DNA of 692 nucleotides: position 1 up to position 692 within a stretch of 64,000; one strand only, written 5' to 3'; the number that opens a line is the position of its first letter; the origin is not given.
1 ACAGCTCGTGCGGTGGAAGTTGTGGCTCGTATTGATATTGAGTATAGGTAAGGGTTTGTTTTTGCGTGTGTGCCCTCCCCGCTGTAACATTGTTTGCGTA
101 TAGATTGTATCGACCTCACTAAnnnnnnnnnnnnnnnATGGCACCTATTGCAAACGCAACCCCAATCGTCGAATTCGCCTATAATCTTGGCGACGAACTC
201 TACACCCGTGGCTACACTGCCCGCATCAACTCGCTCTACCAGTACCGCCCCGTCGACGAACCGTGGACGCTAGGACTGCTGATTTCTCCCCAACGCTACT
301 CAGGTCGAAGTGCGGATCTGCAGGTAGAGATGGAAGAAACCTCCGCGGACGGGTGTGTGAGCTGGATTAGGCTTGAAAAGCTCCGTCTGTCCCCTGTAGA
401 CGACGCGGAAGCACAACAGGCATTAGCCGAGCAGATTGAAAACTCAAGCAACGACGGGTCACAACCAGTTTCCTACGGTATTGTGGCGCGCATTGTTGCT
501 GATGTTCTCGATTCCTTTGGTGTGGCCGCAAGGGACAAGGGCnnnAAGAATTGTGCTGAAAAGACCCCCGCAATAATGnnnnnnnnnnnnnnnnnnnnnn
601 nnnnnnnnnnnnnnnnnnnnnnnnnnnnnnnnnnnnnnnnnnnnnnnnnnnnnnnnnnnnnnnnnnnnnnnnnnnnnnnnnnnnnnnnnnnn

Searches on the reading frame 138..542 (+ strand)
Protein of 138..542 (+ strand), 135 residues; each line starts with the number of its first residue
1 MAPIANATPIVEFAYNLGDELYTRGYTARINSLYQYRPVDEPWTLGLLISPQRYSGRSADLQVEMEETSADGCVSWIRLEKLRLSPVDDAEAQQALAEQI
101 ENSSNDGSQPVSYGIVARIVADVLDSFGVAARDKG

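Call 25: search_protein_families(library=phrogs, alignment_id=A2, max_evalue=0.001)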
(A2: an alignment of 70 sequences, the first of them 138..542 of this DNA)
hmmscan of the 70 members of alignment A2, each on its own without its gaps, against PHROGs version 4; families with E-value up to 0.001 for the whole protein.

A. member 1, window:138-542:+ (135 aa): 0 families

B. families by the number of members that match (of 70 scanned): 75 families (the first 25 are shown)
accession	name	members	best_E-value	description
phrog_167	-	2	7.5e-14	tail length tape measure protein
phrog_17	-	1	3.4e-98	DNA polymerase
phrog_506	-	1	7.5e-84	transposase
phrog_12834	-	1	1.7e-54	-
phrog_12300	-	1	3.7e-39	transposase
phrog_192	-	1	3.6e-35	DNA polymerase exonuclease subunit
phrog_33734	-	1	7.1e-33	-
phrog_13964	-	1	8.2e-30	transposase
phrog_111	-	1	8.5e-30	DNA methyltransferase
phrog_329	-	1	5.6e-28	minor tail protein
phrog_12508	-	1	1.9e-26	-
phrog_289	-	1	2.1e-26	GTP-binding domain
phrog_1358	-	1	2.9e-26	FtsK/SpoIIIE-like protein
phrog_400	-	1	5.6e-26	tail protein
phrog_11900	-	1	9.3e-25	-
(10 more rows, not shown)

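Call 26: search_protein_families(library=pfam, alignment_id=A2, max_evalue=0.001)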
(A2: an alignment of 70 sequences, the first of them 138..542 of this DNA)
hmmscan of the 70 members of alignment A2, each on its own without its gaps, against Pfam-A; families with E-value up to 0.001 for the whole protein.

A. member 1, window:138-542:+ (135 aa): 0 families

B. families by the number of members that match (of 70 scanned): 29 families (the first 25 are shown)
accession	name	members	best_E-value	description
PF13651.11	EcoRI_methylase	1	2.3e-93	Adenine-specific methyltransferase EcoRI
PF09449.16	DUF2020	1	1.6e-56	Domain of unknown function (DUF2020)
PF00476.26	DNA_pol_A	1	1.1e-38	DNA polymerase family A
PF03816.19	LytR_cpsA_psr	1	1.3e-38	LytR_cpsA_psr family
PF01145.31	Band_7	1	7.3e-34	SPFH domain / Band 7 family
PF00877.26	NLPC_P60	1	4.3e-21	NlpC/P60 family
PF07282.18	Cas12f1-like_TNB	1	1e-15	Cas12f1-like, TNB domain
PF05869.16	Dam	1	4.2e-15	DNA N-6-adenine-methyltransferase (Dam)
PF00929.31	RNase_T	1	6.2e-15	Exonuclease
PF01385.25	OrfB_IS605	1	2.2e-13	Probable transposase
PF01083.28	Cutinase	1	2.5e-13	Cutinase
PF10686.14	YAcAr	1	6.1e-13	YspA, cpYpsA-related SLOG family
PF01797.21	Y1_Tnp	1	4.9e-12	Transposase IS200 like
PF01580.24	FtsK_SpoIIIE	1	4.9e-12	FtsK/SpoIIIE family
PF05866.16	RusA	1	5e-11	Endodeoxyribonuclease RusA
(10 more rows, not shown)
